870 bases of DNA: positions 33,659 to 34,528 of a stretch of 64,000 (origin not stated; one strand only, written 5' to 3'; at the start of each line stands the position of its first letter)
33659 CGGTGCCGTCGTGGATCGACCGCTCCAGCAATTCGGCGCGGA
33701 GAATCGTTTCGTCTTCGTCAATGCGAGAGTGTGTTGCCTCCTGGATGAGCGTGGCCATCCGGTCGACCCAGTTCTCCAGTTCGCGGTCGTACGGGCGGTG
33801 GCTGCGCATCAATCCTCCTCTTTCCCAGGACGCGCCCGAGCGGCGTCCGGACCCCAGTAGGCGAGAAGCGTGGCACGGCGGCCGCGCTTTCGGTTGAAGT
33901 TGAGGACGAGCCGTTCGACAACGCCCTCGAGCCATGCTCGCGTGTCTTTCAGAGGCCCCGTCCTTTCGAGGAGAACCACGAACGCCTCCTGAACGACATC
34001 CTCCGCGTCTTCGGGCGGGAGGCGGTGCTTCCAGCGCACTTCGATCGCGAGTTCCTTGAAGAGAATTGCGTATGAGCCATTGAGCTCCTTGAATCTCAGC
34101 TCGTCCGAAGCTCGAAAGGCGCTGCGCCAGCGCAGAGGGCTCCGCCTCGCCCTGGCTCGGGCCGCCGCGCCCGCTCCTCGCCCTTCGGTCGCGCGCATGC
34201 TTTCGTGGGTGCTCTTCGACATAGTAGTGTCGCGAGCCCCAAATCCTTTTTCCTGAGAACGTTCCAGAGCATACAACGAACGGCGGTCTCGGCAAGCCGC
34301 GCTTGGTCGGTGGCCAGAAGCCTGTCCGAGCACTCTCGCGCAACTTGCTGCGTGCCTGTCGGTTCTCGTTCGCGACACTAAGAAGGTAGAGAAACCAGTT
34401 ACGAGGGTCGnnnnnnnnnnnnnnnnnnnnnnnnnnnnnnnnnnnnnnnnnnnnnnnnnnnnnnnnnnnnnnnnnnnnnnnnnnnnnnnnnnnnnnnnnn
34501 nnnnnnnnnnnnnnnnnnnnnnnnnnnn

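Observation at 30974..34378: Paralogous cassettes encoding a sigma-70 region-2-only protein plus a TPR/helical partner, flanking the rhs genes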

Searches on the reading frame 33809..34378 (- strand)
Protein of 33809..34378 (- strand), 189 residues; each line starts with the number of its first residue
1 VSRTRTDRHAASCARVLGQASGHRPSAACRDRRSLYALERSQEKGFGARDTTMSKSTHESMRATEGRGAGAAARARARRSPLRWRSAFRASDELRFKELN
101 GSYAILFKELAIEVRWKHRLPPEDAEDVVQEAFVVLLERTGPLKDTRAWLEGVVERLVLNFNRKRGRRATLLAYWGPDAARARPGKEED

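Call 6: search_protein_families(library=pfam, max_evalue=1, proteins=[window:33809-34378:-])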
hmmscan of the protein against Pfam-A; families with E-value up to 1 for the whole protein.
window:33809-34378:- (189 aa): 1 family
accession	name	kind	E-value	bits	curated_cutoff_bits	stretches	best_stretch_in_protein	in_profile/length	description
PF04542.20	Sigma70_r2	-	2e-05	24.7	24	1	122-168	20-71/71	Sigma-70 region 2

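Call 7: search_protein_families(library=ncbifam, max_evalue=1, proteins=[window:33809-34378:-])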
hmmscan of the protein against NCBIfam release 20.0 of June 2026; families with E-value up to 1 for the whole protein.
window:33809-34378:- (189 aa): 20 families
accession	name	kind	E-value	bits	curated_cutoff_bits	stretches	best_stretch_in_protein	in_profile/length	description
NF007214.0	PRK09636.1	subfamily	1.5e-06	27.6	271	1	123-178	29-86/293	RNA polymerase sigma factor SigJ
NF007213.0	PRK09635.1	equivalog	9.9e-06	24.9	317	1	124-165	31-76/290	RNA polymerase sigma factor SigI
TIGR02989.1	Sig-70_gvs1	subfamily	2.2e-05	24.4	124.55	1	123-170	26-76/158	RNA polymerase sigma-70 factor, Rhodopirellula/Verrucomicrobium family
NF004113.0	PRK05602.1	equivalog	0.00016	21.3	208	1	122-173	69-122/211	RNA polymerase sigma factor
TIGR02957.1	SigX4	subfamily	0.00042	19.6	323.25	1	123-178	22-79/281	RNA polymerase sigma-70 factor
TIGR02983.1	SigE-fam_strep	subfamily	0.00047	20.1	141.55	1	122-182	30-92/162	SigE family RNA polymerase sigma factor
TIGR02937.1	sigma70-ECF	superfamily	0.00055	19.6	42.9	1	109-170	12-77/165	sigma-70 family RNA polymerase sigma factor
TIGR02985.1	Sig70_bacteroi1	subfamily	0.0044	17.3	126.4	1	122-167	25-73/162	RNA polymerase sigma-70 factor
NF007227.0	PRK09645.1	subfamily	0.0061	16.5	202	1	123-169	38-88/177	sigma-70 family RNA polymerase sigma factor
TIGR02947.1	SigH_actino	hypoth_equivalog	0.0065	16.2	251.55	1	122-169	35-85/193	RNA polymerase sigma-70 factor, TIGR02947 family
NF009180.0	PRK12528.1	subfamily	0.012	15.6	184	1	121-165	31-77/165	RNA polymerase sigma factor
NF009195.0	PRK12543.1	subfamily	0.013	15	197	1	123-172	45-97/192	RNA polymerase sigma factor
NF006550.0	PRK09047.1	equivalog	0.02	14.4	173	1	123-175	37-91/194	RNA polymerase sigma factor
NF009179.0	PRK12527.1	equivalog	0.028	14.5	162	1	123-171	20-71/159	RNA polymerase sigma factor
NF009165.0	PRK12512.1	equivalog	0.033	13.8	198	1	90-170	18-101/184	RNA polymerase sigma factor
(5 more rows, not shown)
